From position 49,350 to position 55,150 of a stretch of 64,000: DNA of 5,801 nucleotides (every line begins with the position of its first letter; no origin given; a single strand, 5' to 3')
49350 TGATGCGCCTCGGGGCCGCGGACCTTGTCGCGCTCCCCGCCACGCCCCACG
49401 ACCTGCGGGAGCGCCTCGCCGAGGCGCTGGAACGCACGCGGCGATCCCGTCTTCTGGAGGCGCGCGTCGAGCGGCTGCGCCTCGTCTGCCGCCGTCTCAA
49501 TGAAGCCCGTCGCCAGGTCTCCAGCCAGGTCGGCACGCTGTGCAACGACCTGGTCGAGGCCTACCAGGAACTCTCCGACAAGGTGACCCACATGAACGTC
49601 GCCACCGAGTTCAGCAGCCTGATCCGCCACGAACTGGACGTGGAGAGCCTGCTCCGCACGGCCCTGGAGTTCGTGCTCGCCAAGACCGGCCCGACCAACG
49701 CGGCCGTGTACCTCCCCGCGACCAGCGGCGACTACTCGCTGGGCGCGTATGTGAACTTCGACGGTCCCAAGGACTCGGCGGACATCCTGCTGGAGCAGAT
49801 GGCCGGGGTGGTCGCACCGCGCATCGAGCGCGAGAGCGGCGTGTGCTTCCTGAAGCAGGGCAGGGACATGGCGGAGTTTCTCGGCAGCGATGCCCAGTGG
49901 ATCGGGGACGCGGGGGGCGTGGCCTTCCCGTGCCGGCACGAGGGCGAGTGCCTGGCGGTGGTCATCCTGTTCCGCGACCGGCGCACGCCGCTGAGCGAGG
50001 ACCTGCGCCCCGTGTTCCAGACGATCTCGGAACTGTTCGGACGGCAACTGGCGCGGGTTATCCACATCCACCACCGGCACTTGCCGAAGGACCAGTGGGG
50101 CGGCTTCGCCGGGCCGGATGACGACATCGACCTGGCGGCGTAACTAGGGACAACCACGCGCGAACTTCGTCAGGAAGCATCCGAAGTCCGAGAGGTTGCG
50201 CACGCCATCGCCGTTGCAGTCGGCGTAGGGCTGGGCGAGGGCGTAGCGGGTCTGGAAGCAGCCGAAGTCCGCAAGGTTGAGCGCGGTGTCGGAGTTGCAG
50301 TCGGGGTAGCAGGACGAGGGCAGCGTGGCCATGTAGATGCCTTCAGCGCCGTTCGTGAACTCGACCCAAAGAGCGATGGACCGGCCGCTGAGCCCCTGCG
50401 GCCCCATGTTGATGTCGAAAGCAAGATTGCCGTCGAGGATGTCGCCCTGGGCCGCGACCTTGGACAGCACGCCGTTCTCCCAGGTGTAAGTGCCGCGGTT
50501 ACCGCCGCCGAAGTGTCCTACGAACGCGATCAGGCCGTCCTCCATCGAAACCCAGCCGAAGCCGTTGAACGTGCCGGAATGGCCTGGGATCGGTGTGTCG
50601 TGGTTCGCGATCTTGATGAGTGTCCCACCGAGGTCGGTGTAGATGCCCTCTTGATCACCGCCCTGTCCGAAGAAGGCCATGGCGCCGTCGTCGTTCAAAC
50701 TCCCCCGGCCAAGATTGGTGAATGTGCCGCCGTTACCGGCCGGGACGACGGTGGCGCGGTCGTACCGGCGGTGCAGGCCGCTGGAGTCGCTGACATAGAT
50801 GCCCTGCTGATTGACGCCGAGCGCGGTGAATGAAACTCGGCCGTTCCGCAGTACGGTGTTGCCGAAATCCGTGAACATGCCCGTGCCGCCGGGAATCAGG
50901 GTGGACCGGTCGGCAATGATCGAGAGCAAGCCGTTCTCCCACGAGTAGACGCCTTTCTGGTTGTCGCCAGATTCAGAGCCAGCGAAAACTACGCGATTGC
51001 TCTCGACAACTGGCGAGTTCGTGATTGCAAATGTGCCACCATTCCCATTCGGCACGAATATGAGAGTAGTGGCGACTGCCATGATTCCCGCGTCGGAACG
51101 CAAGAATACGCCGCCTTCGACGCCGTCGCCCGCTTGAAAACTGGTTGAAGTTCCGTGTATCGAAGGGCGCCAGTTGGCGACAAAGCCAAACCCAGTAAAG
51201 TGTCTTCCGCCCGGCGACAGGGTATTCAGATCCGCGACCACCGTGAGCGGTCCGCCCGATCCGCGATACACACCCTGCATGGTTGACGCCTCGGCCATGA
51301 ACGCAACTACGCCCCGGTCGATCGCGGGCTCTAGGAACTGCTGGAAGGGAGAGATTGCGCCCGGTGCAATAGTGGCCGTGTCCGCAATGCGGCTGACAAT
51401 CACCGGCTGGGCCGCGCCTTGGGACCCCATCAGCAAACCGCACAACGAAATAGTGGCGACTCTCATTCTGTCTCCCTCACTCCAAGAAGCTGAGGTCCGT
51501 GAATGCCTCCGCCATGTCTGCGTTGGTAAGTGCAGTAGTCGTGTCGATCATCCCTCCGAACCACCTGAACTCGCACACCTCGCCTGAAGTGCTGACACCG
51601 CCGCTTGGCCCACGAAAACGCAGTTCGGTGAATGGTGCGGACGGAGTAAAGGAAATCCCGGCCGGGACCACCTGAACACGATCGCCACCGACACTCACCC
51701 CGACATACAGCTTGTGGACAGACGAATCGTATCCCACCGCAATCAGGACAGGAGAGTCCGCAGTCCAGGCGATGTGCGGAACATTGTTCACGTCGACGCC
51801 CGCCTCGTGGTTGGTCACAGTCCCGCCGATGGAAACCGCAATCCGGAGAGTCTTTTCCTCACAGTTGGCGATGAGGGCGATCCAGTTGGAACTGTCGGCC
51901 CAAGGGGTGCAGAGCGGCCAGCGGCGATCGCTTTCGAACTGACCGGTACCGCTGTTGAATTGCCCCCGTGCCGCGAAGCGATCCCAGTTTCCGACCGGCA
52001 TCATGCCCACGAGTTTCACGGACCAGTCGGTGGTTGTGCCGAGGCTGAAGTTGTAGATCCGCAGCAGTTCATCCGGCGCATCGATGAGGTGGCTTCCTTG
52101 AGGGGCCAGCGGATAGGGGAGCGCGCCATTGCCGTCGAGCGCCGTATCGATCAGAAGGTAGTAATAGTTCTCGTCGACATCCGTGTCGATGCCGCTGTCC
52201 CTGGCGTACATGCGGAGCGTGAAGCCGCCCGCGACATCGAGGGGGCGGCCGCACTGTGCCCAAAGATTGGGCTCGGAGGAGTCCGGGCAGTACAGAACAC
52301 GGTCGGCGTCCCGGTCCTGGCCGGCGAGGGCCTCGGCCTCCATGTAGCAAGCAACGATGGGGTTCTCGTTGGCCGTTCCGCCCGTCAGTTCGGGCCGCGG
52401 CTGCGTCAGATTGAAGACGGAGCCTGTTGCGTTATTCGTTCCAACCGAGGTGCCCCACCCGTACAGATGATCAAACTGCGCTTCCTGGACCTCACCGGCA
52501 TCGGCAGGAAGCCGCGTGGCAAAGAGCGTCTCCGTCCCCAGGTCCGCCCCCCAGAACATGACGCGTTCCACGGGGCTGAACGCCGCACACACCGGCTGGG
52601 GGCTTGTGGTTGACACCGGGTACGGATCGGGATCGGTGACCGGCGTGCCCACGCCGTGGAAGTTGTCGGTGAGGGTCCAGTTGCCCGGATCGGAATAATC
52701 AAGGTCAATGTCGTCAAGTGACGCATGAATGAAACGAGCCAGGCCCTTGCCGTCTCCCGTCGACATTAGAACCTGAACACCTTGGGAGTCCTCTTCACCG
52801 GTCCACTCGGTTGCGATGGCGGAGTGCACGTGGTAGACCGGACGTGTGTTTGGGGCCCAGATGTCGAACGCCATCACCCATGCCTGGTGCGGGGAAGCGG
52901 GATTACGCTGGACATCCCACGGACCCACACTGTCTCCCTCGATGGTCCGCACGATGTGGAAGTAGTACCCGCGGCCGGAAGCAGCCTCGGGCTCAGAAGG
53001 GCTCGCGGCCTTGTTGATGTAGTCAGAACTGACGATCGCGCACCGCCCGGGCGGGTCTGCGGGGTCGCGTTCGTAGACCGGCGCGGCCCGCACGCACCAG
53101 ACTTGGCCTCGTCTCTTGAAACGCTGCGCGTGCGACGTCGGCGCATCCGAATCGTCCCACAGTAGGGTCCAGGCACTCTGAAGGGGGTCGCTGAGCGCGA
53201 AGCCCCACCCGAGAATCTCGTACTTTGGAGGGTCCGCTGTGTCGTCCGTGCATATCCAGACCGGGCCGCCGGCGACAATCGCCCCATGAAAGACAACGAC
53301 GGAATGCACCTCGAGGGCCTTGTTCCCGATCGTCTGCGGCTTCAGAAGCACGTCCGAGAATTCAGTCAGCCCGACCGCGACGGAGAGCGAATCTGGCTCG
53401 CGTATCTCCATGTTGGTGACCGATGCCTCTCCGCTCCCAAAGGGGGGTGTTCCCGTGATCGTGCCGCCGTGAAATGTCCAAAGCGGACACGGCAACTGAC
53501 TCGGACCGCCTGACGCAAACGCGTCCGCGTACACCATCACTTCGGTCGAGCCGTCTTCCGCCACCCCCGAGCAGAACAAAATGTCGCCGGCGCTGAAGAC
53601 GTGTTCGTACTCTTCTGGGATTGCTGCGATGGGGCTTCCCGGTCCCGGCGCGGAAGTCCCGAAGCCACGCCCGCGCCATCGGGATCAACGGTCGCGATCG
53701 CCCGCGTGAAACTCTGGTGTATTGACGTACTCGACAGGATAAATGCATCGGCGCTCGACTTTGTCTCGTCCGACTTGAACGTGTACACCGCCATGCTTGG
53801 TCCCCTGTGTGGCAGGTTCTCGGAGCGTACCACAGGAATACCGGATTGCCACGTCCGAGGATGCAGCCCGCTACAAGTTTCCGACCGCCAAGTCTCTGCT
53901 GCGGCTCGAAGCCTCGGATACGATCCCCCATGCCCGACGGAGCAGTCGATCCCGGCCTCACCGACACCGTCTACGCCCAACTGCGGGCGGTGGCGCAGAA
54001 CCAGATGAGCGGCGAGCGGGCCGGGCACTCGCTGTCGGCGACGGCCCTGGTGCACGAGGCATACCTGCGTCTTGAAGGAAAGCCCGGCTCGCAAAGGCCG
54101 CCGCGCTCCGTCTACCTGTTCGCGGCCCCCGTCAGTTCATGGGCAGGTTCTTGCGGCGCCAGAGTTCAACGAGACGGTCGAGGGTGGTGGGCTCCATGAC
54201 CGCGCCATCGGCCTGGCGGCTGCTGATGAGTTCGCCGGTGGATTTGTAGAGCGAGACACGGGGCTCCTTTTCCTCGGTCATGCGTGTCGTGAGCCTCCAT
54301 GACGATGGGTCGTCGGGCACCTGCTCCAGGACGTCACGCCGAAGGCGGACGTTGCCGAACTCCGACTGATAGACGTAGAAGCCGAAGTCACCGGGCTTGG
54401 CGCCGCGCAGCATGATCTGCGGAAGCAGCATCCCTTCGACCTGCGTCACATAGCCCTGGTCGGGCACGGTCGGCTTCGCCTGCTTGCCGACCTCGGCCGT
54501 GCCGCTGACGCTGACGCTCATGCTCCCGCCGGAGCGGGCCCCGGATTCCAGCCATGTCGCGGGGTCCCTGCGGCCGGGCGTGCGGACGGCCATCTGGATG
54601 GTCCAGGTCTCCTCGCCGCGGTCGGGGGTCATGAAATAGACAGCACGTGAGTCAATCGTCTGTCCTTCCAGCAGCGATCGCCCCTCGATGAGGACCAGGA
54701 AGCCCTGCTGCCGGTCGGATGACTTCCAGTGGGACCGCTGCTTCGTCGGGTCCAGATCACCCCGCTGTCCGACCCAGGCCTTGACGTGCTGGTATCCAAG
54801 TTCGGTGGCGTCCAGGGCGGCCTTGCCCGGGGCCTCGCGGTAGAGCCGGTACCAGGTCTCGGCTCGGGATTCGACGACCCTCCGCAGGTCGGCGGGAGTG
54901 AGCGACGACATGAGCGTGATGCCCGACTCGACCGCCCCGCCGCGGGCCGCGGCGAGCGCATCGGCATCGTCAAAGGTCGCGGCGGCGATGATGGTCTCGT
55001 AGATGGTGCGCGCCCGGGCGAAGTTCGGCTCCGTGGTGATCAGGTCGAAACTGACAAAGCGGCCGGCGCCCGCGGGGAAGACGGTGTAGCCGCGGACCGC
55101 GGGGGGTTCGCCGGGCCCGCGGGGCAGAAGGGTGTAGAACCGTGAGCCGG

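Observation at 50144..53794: Lower-GC three-gene cassette: small ORF, then a 686-aa unknown, then a dockerin-tailed repeat protein, wedged between a signalling operon and an ECF sigma fragment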

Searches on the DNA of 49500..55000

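Call 67: search_rna_families(source=window, start=49500, end=55000, threshold=evalue, max_evalue=1)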
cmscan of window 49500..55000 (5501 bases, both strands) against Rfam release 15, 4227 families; matches with E-value up to 1: 1.
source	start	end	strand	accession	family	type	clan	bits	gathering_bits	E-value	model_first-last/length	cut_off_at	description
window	52851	52927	-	RF02727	sno_ZL116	Gene; snRNA; snoRNA; CD-box;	-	23.1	82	0.14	1-72/72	no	Small nucleolar RNA ZL116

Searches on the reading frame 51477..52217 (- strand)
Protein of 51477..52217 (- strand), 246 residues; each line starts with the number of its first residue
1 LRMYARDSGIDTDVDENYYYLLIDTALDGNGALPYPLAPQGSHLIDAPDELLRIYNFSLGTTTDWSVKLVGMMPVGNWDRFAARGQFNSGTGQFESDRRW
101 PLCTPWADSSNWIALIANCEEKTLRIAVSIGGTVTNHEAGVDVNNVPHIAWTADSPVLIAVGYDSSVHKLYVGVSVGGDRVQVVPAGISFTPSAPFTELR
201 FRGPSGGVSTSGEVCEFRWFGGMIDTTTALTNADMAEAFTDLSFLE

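Call 62: find_related_loci(query=A5, collection=metagenome_contigs, flank=6000)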
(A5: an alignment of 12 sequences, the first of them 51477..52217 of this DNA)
Query A5 (246 aa) in metagenome_contigs; peptide patterns used: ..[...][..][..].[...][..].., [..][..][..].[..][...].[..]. (x = any residue, [..] = any of these).
212 stretches matched a pattern; 3 encode a relative of the query (tblastn E <= 1e-3); 3 distinct loci.
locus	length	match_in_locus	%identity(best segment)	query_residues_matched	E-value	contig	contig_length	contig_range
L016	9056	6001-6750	37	3-246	1e-41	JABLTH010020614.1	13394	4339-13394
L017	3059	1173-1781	35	41-246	2e-33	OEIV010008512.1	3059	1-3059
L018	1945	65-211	40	195-246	7e-8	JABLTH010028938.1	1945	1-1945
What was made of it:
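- Three more loci come from metagenomes (call 62).
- Tried and rejected: The second scan, with the LamG alignment, found three loci (call 62).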

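Call 78: search_solved_structures(query=A5, max_evalue=10)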
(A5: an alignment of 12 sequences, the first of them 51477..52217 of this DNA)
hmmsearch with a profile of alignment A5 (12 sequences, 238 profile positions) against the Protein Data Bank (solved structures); distinct sequences matched with E-value up to 10: 5.
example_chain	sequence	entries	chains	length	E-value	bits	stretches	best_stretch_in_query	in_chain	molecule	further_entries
5tp5_A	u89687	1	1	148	0.26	13.8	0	13-37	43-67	Calmodulin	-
8srz_A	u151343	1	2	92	0.52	12.8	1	43-88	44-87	Probable serine protease FE772_23065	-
9frr_A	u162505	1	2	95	0.55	12.7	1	43-88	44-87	Probable serine protease FE772_23065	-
9hrk_A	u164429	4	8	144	1.1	11.8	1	140-174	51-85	Cytochrome P460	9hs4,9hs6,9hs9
6hiu_B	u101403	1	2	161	1.3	11.5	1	140-174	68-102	Cytochrome P460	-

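Call 82: find_related_loci(query=A5, collection=viral_contigs, flank=5000)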
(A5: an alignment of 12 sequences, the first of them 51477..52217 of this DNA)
Query A5 (246 aa) in viral_contigs; peptide patterns used: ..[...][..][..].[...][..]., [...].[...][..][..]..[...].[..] (x = any residue, [..] = any of these).
37 stretches matched a pattern, but none encodes a relative of the query by tblastn (E <= 1e-3).
